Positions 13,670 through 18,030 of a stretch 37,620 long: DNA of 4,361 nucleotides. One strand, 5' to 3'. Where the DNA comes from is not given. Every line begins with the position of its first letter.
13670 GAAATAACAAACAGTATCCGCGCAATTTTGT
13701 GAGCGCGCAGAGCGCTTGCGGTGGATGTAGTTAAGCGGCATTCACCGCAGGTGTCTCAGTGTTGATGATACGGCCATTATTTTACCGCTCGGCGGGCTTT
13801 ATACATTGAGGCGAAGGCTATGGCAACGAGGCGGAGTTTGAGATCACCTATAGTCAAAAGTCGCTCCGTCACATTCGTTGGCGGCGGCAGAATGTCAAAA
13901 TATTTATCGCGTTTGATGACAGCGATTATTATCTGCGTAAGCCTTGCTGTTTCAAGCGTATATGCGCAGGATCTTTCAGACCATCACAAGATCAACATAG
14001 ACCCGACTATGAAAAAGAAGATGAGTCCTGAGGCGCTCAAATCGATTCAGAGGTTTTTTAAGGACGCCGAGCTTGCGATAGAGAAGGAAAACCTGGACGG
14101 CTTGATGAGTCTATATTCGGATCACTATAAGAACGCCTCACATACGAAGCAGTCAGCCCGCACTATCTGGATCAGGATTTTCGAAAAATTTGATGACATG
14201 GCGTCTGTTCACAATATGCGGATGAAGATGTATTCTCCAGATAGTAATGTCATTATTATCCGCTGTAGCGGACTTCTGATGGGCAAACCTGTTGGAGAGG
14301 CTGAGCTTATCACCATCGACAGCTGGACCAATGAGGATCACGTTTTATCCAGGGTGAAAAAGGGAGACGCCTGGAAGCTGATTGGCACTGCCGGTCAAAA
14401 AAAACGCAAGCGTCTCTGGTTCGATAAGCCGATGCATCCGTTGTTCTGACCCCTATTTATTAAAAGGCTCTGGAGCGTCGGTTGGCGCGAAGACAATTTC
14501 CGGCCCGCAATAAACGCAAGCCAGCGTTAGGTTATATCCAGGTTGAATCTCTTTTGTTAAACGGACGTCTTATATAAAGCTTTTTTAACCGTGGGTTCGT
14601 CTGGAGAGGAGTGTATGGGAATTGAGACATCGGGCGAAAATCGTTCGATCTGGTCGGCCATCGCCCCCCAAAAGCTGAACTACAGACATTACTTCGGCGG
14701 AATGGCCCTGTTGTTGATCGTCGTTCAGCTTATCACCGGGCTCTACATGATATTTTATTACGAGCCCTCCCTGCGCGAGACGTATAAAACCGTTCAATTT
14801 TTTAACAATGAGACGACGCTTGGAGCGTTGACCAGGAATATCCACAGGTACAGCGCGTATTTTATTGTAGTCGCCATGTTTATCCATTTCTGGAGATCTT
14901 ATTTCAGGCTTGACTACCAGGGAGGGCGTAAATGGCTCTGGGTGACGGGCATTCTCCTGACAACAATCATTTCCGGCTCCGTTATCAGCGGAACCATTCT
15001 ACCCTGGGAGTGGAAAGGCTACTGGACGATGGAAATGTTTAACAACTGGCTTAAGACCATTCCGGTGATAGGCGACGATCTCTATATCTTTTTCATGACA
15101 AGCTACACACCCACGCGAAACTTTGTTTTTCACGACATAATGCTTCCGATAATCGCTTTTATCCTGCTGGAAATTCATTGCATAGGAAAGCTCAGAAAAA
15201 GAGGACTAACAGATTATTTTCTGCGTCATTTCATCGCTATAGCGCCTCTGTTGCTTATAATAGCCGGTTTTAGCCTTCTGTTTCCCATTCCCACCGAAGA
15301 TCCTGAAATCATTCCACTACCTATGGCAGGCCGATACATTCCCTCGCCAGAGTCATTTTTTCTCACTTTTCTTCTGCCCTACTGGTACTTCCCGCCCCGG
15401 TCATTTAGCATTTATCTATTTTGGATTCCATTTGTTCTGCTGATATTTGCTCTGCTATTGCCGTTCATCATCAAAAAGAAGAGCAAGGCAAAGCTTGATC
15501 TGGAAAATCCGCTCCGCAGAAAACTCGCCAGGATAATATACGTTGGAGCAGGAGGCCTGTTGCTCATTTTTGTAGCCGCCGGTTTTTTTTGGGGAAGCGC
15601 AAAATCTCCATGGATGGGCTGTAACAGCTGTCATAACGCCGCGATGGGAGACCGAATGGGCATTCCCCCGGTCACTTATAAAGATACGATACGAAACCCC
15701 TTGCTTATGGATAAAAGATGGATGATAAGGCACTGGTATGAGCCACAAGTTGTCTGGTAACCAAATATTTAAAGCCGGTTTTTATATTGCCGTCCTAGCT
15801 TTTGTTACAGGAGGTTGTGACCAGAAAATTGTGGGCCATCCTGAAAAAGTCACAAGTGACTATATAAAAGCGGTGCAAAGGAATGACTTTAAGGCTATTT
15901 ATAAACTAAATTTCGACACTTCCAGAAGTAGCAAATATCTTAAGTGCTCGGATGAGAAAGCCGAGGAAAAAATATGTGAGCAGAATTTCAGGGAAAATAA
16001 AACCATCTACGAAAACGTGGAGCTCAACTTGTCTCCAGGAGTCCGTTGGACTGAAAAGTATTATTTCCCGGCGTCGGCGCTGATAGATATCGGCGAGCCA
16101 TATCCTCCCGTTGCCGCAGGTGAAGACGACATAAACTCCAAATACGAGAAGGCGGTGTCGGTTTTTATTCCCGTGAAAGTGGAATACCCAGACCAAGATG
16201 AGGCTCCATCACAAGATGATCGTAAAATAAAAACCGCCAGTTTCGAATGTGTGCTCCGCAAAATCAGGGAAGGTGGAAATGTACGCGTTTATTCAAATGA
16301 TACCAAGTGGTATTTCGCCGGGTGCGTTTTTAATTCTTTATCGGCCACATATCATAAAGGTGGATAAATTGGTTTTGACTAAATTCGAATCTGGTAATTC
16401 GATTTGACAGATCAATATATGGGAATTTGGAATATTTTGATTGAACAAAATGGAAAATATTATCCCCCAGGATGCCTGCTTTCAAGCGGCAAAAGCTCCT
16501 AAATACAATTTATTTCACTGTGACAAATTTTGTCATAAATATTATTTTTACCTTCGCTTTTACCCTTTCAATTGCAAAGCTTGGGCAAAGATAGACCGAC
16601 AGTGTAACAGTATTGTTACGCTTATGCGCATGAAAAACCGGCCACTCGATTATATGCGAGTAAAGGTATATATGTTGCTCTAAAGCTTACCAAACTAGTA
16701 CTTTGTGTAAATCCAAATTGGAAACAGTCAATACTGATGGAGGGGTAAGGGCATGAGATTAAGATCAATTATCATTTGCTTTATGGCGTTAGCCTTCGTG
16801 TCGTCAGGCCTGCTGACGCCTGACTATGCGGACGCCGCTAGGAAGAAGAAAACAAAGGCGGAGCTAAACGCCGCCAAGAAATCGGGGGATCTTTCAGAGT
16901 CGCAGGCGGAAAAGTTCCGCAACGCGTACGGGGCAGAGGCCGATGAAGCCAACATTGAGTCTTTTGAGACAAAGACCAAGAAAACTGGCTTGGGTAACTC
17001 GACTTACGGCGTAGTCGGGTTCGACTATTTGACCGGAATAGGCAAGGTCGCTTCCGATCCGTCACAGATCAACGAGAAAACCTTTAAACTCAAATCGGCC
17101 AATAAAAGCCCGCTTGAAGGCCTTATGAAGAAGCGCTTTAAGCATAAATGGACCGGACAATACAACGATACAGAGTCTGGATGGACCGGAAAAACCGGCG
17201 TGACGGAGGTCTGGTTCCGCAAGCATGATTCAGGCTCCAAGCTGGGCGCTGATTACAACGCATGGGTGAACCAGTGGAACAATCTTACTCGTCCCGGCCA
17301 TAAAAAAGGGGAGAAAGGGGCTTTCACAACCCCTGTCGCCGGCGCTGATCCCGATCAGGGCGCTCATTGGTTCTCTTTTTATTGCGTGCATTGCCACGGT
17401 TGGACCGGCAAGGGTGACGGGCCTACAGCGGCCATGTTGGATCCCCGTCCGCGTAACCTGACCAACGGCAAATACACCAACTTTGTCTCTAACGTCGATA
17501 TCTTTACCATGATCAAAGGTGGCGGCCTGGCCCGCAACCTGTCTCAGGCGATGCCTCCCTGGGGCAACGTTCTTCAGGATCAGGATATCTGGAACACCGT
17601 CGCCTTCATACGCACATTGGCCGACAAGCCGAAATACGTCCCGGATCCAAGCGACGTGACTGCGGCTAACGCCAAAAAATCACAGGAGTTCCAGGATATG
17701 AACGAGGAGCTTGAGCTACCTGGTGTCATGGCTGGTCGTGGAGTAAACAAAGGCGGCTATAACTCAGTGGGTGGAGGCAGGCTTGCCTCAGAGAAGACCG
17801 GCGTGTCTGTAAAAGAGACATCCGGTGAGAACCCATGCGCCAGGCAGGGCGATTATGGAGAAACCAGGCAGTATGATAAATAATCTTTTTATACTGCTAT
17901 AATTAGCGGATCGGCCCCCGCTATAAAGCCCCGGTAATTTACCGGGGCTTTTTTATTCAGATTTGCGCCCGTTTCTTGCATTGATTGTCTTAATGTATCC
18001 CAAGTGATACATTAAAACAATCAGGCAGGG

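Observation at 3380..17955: Candidate undescribed membrane respiratory module: bd-like heme b/c subunit + two antiporter-like subunits + triheme-c/EB_dh subunit + cytochromes c + Rieske-less cytochrome b/c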

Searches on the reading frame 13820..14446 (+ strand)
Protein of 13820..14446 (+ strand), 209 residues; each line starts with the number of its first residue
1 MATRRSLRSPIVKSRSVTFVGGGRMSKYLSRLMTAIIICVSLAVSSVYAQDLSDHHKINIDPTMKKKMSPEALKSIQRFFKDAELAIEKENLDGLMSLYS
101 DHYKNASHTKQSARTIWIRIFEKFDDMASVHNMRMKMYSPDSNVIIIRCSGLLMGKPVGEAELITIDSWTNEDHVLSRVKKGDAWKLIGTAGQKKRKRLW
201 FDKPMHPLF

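Call 4: search_protein_families(library=pfam, proteins=[window:13820-14446:+], max_evalue=0.01)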
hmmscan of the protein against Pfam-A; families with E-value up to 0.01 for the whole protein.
window:13820-14446:+ (209 aa): 0 families

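Call 7: search_protein_families(library=ncbifam, proteins=[window:13820-14446:+], max_evalue=1)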
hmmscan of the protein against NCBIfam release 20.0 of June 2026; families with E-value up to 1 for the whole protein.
window:13820-14446:+ (209 aa): 1 family
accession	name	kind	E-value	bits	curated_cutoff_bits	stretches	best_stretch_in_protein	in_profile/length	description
NF038004.1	darobactin_RiPP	equivalog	0.043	13.9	45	1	71-97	2-28/45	darobactin family peptide antibiotic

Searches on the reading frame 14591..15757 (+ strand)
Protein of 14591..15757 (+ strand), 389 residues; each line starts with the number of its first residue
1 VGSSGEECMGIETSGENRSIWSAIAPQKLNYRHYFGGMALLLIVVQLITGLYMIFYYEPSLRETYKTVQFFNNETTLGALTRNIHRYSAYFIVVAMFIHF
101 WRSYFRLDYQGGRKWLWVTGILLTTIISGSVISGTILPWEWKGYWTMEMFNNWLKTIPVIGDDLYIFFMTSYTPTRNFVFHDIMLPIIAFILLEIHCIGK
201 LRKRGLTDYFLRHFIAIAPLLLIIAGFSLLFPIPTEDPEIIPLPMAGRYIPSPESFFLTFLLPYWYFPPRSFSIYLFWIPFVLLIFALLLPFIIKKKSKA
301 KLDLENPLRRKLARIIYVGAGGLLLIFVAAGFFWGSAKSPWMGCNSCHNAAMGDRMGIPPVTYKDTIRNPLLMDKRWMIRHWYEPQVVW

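Call 4: search_protein_families(library=pfam, proteins=[window:14591-15757:+], max_evalue=0.01)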
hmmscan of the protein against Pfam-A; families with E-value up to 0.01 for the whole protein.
window:14591-15757:+ (389 aa): 4 families
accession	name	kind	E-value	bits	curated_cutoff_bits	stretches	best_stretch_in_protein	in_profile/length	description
PF00033.24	Cytochrome_B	-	1.2e-31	110.4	27.2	1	22-198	3-183/189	Cytochrome b/b6/petB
PF13631.11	Cytochrom_B_N_2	-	1.6e-15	57.9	27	1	90-203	1-118/169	Cytochrome b(N-terminal)/b6/petB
PF14358.11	DUF4405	-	4e-06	27.7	26.7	1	38-101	5-63/66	Domain of unknown function (DUF4405)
PF01292.26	Ni_hydr_CYTB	-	0.00027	21.2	30.1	1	29-99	101-158/179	Prokaryotic cytochrome b561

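Call 7: search_protein_families(library=ncbifam, proteins=[window:14591-15757:+], max_evalue=1)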
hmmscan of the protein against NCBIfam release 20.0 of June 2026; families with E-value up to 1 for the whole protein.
window:14591-15757:+ (389 aa): 5 families
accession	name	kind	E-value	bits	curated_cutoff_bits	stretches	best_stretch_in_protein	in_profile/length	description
NF040969.1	cytb_ExtP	equivalog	2.7e-38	131.9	290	1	28-205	20-201/205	selenite/tellurite reduction operon b-type cytochrome ExtP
NF002990.0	PRK03735.1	subfamily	4.5e-36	124.7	325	1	33-206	42-219/223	cytochrome b6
NF041076.1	cyt_b_SoxC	equivalog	3.9e-11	42.5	740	1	33-187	28-183/542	proton pump complex cytochrome B SoxC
NF050120.1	bc1_QcrB_actin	exception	8e-11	41.5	500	1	31-198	24-213/458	cytochrome bc1 complex cytochrome b subunit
NF033218.1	anchor_AmaP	equivalog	0.19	11.5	55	1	235-304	29-80/166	alkaline shock response membrane anchor protein AmaP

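Call 62: search_solved_structures(query=window:14615-15757:+, max_evalue=0.001, show_alignments=2)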
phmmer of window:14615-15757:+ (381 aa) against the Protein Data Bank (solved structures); distinct sequences matched with E-value up to 0.001: 44.
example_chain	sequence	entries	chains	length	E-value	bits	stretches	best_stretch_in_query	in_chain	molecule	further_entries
7r0w_I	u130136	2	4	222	1.3e-30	109.8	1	10-199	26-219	Cytochrome b6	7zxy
6rqf_I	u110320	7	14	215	2.6e-29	105.6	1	12-199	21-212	Cytochrome b6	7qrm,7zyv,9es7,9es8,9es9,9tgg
2zt9_A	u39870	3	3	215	2.7e-29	105.5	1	11-199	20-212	Cytochrome b6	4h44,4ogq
1vf5_A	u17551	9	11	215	4.8e-29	104.7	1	12-199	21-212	CYTOCHROME B6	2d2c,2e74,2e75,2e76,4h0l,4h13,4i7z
1q90_B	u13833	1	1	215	3e-26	95.5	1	12-199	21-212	Cytochrome b6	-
8smr_I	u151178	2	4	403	2e-23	86.1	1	16-191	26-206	Cytochrome b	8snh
7jrg_C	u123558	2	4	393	1.7e-15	60.1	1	14-262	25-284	COB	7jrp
8e73_C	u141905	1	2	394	1.7e-15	60.1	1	14-262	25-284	COB (cyt b)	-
8bel_C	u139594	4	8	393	2.7e-15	59.4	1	14-262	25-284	Cytochrome b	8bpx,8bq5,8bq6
7rja_K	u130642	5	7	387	9.9e-15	57.5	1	15-262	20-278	Cytochrome b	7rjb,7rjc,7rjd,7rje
1ezv_C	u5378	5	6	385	1.4e-14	57.1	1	12-276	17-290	CYTOCHROME B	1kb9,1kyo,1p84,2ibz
9fks_a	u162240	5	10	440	3.1e-14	55.9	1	17-189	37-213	Cytochrome b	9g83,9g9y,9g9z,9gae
2yiu_A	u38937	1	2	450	3.3e-14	55.8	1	17-189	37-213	CYTOCHROME B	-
8zno_C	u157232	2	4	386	5.9e-14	55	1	14-261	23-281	Cytochrome b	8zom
3cx5_C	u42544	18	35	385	1e-13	54.2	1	12-276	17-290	CYTOCHROME B | CYTOCHROME B-C1 COMPLEX SUBUNIT 2, MITOCHONDRIAL; SYNONYM: COMPLEX III SUBUNIT 2, CORE PRO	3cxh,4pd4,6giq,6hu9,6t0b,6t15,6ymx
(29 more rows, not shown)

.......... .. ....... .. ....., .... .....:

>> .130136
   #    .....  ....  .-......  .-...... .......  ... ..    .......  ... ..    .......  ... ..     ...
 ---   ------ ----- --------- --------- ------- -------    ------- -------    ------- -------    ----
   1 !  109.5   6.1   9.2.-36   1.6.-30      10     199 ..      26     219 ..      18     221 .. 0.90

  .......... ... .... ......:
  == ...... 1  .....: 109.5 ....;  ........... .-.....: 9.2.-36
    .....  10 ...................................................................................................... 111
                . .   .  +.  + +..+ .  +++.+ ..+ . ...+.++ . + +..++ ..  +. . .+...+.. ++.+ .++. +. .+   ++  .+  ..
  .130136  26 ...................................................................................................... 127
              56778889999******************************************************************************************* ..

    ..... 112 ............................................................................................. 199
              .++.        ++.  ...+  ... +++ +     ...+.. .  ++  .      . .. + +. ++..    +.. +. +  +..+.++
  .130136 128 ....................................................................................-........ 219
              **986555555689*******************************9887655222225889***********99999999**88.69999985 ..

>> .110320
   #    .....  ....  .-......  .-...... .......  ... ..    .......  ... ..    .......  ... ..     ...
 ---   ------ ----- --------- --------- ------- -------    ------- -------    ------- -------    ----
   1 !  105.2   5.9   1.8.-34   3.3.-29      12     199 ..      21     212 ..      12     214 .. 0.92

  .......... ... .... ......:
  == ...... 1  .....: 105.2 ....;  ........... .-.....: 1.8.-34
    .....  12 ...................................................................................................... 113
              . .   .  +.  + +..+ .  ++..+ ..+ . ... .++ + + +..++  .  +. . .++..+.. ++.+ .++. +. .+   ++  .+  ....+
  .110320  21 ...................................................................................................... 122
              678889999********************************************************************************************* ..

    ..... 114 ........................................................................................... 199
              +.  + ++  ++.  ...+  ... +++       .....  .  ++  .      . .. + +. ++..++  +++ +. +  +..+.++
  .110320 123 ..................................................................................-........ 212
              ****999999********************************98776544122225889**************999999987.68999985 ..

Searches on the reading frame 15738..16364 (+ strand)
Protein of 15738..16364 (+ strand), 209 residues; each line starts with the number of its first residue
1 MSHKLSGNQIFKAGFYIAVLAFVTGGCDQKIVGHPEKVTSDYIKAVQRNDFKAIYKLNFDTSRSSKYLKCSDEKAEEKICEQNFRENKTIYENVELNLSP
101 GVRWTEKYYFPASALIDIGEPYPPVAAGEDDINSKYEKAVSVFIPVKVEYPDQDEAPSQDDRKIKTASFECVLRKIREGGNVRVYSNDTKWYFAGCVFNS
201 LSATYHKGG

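Call 5: search_protein_families(library=pfam, proteins=[window:15738-16364:+], max_evalue=0.01)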
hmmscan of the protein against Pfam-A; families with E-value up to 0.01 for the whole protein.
window:15738-16364:+ (209 aa): 0 families

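Call 7: search_protein_families(library=ncbifam, proteins=[window:15738-16364:+], max_evalue=1)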
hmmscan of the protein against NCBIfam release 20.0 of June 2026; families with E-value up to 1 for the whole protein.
window:15738-16364:+ (209 aa): 1 family
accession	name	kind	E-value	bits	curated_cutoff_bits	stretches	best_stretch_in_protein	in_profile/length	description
TIGR01041.1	ATP_syn_B_arch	equivalog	0.19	10.1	844.65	1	37-97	368-427/458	ATP synthase subunit B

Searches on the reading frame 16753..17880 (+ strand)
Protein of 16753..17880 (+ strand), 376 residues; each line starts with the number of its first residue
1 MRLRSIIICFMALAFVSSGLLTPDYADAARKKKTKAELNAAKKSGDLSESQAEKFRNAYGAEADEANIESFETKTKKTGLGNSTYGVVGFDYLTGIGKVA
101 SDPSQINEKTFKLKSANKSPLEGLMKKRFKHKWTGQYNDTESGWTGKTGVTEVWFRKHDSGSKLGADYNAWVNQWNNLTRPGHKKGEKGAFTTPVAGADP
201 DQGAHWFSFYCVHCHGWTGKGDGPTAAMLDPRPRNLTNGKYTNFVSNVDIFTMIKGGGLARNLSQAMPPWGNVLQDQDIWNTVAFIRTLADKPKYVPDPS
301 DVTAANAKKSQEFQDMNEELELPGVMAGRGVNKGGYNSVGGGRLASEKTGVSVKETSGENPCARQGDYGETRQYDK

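Call 5: search_protein_families(library=pfam, proteins=[window:16753-17880:+], max_evalue=0.01)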
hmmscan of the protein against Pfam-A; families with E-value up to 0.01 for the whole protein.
window:16753-17880:+ (376 aa): 2 families
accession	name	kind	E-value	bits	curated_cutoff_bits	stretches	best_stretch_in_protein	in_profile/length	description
PF13442.11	Cytochrome_CBB3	-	5.6e-10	39.9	27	1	199-286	2-68/68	Cytochrome C oxidase, cbb3-type, subunit III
PF00034.26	Cytochrom_C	-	5e-09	37.8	21.3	1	203-289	4-89/90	Cytochrome c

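Call 7: search_protein_families(library=ncbifam, proteins=[window:16753-17880:+], max_evalue=1)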
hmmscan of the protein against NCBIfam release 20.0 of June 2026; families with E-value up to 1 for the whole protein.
window:16753-17880:+ (376 aa): 7 families
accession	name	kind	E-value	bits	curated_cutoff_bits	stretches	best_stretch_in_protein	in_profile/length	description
NF033864.1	cytochrome579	equivalog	8e-10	38.7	280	1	210-289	61-139/179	cytochrome 579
NF011054.0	PRK14486.1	equivalog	4.8e-06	26.3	447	1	202-289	217-290/294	putative bifunctional cbb3-type cytochrome c oxidase subunit II/cytochrome c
TIGR00782.1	ccoP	equivalog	5.9e-05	22.5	179.95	1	201-292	108-195/285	cytochrome-c oxidase, cbb3-type subunit III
TIGR04494.1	c550_PedF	equivalog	0.0053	16.7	122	1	203-289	54-130/133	cytochrome c-550 PedF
NF045930.1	Cytc6PetJCyano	equivalog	0.013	15.4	135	1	191-291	19-107/110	cytochrome c6 PetJ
NF050122.1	bc1_QcrC_actin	exception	0.025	13.9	200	1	195-231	131-167/253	cytochrome bc1 complex diheme cytochrome c subunit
NF043025.1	T4SS_AnkJ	equivalog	0.18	11.4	300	1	62-112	156-209/247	Dot/Icm T4SS effector AnkJ/LegA11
